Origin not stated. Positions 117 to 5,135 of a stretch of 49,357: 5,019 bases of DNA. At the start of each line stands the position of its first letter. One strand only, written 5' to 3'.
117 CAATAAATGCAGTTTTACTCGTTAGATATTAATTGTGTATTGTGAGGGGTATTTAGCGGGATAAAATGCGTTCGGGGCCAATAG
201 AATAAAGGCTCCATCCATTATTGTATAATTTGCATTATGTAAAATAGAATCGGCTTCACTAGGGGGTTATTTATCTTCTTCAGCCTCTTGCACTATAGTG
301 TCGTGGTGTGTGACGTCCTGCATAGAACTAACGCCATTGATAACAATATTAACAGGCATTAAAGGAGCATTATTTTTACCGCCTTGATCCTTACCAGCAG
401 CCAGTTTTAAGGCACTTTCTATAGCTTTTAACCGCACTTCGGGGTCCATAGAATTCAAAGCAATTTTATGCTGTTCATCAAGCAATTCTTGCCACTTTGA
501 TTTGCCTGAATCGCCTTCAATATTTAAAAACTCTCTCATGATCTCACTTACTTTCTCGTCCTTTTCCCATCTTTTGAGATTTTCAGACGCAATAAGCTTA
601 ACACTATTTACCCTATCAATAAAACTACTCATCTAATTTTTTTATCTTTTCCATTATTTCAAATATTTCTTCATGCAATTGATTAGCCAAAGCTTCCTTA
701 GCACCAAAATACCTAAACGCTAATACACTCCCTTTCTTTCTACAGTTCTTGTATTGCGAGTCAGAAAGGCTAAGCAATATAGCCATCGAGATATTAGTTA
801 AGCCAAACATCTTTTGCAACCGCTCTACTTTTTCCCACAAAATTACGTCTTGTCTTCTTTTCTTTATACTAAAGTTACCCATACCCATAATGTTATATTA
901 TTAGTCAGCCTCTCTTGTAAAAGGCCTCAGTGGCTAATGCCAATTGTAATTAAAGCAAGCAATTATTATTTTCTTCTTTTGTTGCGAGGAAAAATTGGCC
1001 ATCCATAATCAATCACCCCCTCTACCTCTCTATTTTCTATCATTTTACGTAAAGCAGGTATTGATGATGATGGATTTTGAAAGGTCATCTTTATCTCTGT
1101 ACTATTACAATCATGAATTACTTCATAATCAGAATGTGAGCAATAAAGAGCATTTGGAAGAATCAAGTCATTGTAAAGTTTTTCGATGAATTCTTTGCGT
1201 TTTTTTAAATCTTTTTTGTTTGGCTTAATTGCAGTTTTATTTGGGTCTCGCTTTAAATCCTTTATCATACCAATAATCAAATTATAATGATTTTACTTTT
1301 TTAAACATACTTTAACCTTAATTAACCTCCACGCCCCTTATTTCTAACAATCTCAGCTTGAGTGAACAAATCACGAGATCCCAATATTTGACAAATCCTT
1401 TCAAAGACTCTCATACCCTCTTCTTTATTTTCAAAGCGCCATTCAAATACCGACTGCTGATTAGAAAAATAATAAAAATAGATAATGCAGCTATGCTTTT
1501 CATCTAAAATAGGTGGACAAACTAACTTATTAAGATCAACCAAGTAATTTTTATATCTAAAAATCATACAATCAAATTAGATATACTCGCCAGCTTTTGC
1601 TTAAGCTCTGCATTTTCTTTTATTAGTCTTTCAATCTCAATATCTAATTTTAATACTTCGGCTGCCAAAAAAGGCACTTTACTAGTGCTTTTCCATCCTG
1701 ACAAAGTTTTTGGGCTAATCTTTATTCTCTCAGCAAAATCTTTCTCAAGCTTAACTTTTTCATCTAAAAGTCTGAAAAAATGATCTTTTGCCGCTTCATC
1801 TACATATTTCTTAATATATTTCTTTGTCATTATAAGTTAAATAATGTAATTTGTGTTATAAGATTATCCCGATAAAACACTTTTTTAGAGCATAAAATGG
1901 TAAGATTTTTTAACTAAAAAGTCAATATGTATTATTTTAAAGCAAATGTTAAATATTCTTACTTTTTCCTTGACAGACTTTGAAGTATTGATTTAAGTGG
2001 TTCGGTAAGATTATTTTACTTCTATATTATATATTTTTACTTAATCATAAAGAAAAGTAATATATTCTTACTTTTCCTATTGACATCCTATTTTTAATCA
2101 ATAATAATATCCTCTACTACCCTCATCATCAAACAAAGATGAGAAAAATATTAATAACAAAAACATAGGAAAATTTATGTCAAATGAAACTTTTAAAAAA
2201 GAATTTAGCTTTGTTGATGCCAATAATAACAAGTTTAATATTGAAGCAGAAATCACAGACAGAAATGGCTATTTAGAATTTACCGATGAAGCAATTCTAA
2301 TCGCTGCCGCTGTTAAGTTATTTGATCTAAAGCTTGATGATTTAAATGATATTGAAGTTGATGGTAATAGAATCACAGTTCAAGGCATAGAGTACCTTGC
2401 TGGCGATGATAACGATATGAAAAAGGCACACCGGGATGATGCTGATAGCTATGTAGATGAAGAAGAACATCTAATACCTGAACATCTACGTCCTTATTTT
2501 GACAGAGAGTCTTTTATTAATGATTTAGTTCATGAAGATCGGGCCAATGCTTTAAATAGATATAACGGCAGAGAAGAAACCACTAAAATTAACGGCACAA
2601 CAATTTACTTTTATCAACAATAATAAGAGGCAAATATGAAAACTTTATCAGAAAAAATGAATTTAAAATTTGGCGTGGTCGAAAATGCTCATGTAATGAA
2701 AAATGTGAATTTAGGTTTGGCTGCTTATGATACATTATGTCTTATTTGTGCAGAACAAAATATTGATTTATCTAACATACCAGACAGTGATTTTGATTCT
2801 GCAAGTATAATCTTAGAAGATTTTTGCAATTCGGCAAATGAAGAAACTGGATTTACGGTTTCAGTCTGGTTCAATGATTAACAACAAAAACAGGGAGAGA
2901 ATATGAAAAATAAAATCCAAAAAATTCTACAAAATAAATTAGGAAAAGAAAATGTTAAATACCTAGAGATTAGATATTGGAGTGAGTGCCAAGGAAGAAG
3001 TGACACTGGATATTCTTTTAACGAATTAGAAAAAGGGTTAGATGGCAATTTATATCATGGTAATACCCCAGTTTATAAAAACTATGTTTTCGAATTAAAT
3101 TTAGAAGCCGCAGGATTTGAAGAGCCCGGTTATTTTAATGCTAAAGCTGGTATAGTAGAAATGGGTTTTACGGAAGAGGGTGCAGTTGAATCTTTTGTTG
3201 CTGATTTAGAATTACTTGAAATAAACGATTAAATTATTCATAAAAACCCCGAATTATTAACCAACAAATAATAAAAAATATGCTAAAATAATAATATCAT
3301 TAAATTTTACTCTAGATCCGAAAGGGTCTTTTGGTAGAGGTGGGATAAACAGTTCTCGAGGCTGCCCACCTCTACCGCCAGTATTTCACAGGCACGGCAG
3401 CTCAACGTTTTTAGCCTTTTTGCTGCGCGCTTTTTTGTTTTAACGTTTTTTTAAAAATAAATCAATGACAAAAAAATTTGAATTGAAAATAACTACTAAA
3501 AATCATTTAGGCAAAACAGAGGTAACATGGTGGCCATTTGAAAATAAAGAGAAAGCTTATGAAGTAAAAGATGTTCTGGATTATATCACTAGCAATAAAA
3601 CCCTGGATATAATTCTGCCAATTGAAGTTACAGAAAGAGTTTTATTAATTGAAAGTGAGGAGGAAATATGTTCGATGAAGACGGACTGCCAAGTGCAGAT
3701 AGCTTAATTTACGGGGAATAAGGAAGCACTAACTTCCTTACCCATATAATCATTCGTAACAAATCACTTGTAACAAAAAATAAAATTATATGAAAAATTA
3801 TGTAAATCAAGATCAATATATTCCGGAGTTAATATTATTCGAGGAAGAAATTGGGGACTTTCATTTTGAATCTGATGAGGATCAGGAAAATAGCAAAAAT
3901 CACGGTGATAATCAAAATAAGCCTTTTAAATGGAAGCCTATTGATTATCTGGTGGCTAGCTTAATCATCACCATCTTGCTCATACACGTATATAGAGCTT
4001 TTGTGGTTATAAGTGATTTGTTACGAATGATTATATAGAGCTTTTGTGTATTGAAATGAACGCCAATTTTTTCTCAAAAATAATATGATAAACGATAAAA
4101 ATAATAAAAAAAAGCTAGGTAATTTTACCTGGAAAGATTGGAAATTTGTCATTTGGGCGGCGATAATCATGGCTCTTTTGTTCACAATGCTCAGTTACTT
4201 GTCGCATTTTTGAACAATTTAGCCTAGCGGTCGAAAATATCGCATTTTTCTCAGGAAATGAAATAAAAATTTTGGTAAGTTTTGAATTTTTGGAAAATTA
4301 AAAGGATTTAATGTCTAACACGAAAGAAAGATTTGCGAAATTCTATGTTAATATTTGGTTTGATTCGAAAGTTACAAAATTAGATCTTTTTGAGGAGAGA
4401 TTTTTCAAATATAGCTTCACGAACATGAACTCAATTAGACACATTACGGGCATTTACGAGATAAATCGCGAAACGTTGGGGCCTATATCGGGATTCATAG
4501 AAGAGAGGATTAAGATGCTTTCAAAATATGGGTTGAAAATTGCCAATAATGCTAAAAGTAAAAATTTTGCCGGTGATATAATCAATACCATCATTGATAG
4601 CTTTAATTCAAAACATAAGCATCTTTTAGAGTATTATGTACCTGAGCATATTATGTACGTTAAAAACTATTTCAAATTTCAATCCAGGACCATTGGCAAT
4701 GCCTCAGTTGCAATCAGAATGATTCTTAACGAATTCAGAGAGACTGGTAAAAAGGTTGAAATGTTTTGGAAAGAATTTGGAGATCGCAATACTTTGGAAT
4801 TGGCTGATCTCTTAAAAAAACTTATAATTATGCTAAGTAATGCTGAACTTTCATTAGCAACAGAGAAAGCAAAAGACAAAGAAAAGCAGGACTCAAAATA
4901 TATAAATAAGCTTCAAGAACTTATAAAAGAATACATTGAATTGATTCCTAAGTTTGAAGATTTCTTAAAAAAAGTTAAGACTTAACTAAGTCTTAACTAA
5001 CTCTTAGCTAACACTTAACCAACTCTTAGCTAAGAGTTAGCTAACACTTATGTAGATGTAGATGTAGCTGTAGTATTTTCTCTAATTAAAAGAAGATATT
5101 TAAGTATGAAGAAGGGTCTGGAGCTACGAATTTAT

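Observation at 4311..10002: Plasmid-type maintenance block in a myovirus with no integrase: candidate phage-plasmid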

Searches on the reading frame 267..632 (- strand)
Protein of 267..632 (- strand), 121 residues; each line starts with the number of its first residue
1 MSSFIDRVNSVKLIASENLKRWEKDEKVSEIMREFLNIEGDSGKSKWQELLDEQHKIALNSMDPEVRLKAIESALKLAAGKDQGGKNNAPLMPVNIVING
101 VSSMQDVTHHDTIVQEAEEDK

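Call 45: search_protein_families(library=pfam, proteins=[window:267-632:-], max_evalue=0.01)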
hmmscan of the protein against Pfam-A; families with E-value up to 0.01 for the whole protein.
window:267-632:- (121 aa): 0 families

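Call 51: search_protein_families(library=phrogs, proteins=[window:267-632:-], max_evalue=0.01)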
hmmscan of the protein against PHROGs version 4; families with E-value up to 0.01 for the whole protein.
window:267-632:- (121 aa): 2 families
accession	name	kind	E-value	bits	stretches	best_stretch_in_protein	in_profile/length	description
phrog_35022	-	unknown function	0.0019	19.5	1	24-93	8-77/140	-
phrog_2538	-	head and packaging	0.0061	17.7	1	16-81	32-94/129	terminase small subunit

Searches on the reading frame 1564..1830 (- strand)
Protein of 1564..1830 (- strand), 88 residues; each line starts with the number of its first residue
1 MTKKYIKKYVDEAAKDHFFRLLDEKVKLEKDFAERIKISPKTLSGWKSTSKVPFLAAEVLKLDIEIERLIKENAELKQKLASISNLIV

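Call 45: search_protein_families(library=pfam, proteins=[window:1564-1830:-], max_evalue=0.01)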
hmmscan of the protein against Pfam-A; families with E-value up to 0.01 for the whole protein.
window:1564-1830:- (88 aa): 0 families

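Call 51: search_protein_families(library=phrogs, proteins=[window:1564-1830:-], max_evalue=0.01)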
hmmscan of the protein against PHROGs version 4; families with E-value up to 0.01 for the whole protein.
window:1564-1830:- (88 aa): 4 families
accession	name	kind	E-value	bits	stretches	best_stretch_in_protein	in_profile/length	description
phrog_4779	-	transcription regulation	0.0042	18.6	1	29-80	18-71/98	transcriptional regulator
phrog_1553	-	integration and excision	0.0056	17.3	1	29-53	7-31/65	excisionase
phrog_8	-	transcription regulation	0.0079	16.7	1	30-60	93-128/346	transcriptional regulator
phrog_725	-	transcription regulation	0.0094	16.9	0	29-66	28-65/101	CII-like regulator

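Call 88: search_protein_families(library=pfam, proteins=[window:1564-1830:-], max_evalue=1)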
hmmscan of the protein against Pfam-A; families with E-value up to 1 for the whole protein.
window:1564-1830:- (88 aa): 5 families
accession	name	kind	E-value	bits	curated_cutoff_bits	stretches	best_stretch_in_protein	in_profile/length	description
PF01527.26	HTH_Tnp_1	-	0.021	15.5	24.1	1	30-80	27-74/75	Transposase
PF07558.16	Shugoshin_N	-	0.029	14.6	30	1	54-80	18-44/45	Shugoshin N-terminal coiled-coil region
PF21825.2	crAss001_48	-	0.079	13.3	24.8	1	66-87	4-25/61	crAss001_48 related protein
PF20873.2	PriS_C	-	0.11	12.9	27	0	19-37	13-31/50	Primase chain A, C-terminal domain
PF10654.15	DUF2481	-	0.26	11.8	27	1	57-79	27-49/126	Protein of unknown function (DUF2481)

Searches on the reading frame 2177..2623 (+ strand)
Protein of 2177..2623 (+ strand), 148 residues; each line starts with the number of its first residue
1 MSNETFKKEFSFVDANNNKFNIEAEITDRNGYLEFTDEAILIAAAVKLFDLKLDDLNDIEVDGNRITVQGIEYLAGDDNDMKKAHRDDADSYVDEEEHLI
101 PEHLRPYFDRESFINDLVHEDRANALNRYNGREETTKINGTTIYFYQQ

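Call 45: search_protein_families(library=pfam, proteins=[window:2177-2623:+], max_evalue=0.01)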
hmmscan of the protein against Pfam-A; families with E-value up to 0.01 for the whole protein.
window:2177-2623:+ (148 aa): 0 families

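Call 51: search_protein_families(library=phrogs, proteins=[window:2177-2623:+], max_evalue=0.01)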
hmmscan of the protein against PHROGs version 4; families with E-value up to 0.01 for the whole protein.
window:2177-2623:+ (148 aa): 1 family
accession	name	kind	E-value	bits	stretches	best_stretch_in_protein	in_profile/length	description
phrog_2059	-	moron, auxiliary metabolic gene and host takeover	0.00025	22.3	1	54-126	104-169/181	anti-restriction protein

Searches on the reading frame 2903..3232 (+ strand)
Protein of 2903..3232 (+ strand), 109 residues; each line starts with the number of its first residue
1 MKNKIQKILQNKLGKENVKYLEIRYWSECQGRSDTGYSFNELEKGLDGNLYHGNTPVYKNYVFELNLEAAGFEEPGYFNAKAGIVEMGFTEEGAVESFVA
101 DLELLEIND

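Call 88: search_protein_families(library=pfam, proteins=[window:2903-3232:+], max_evalue=1)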
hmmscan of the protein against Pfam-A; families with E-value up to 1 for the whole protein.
window:2903-3232:+ (109 aa): 1 family
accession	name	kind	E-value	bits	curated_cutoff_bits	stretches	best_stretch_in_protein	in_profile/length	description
PF18125.6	RlmM_FDX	-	0.2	12.6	22.2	1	64-105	19-62/71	RlmM ferredoxin-like domain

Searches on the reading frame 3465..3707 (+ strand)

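Call 88: search_protein_families(library=pfam, proteins=[window:3465-3707:+], max_evalue=1)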
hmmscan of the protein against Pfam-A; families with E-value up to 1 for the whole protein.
window:3465-3707:+ (80 aa): 2 families
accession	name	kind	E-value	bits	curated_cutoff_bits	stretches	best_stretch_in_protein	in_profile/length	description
PF06891.17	P2_Phage_GpR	-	0.07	13.7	25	1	41-67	96-122/133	P2 phage tail completion protein R (GpR)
PF13214.11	DUF4022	-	0.076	13.8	25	1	38-71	3-36/77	Protein of unknown function (DUF4022)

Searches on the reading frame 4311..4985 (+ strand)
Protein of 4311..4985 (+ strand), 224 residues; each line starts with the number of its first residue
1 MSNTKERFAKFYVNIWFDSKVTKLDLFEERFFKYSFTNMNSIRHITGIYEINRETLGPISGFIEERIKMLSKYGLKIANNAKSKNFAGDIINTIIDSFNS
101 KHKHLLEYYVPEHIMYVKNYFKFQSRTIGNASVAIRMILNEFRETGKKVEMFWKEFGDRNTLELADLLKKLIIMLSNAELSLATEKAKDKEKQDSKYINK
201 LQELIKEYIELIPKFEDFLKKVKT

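Call 4: search_protein_families(library=pfam, proteins=[window:4311-4985:+], max_evalue=0.01)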
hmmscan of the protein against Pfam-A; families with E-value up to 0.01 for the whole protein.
window:4311-4985:+ (224 aa): 1 family
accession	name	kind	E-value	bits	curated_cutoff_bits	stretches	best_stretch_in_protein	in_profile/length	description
PF24883.2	NPHP3_N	-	0.0083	16.8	24.8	0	132-211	36-115/164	Nephrocystin 3, N-terminal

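Call 16: search_protein_families(library=phrogs, proteins=[window:4311-4985:+], max_evalue=0.01)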
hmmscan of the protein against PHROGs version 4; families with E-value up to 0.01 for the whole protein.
window:4311-4985:+ (224 aa): 0 families

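Call 54: search_protein_families(library=pfam, proteins=[window:4311-4985:+], max_evalue=10)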
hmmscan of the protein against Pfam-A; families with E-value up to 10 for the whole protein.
window:4311-4985:+ (224 aa): 2 families
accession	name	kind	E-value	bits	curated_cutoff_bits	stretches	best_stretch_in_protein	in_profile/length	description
PF24883.2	NPHP3_N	-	0.0083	16.8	24.8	1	132-211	36-115/164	Nephrocystin 3, N-terminal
PF23172.1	bHLH_NCOA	-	0.12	13.4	27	1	183-215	32-64/81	Nuclear receptor coactivators bHLH domain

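Call 55: search_protein_families(library=ncbifam, proteins=[window:4311-4985:+], max_evalue=0.01)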
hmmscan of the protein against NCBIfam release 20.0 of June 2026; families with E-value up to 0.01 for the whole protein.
window:4311-4985:+ (224 aa): 0 families

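Call 62: find_homologous_proteins(query=window:4311-4985:+, max_evalue=0.001)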
Query window:4311-4985:+ (224 aa): 6 proteins with E <= 0.001 among 210 candidates.
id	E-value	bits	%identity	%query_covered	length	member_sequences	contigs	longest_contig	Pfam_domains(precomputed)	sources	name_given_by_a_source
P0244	1.8e-139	480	100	100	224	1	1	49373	-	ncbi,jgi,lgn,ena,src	-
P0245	1.5e-54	203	50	97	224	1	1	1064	-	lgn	-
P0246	1.6e-53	200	50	99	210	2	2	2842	-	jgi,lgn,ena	-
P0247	1.9e-52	196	50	98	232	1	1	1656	-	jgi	jgi:hypothetical protein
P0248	3.2e-51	192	49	99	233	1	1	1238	-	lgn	-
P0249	2.3e-50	189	49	98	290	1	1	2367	-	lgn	-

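Call 71: predict_structure(alignment_id=A3)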
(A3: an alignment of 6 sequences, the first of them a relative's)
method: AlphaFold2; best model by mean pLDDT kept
length: 224 residues; sequences in the alignment: 6
mean_pLDDT: 62.8   pTM: 0.50
mean pLDDT of the five models: 62.8, 58.2, 58.1, 57.6, 56.9
residues with pLDDT >= 90: 50; 70-90: 39; 50-70: 52; < 50: 83
segments of 3 or more residues with pLDDT < 50: 1-59, 105-128
pLDDT, mean of each block of 10 residues (from residue 1): 26 38 39 32 38 46 60 61 59 62 47 34 45 79 73 78 89 96 92 91 95 95 77
secondary structure, 60 per line:
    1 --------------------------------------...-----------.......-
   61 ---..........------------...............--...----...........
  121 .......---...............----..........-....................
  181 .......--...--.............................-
elements in order: H53-59 H64-73 H86-100 H110-127 H131-145 H150-159 H161-187 H195-223
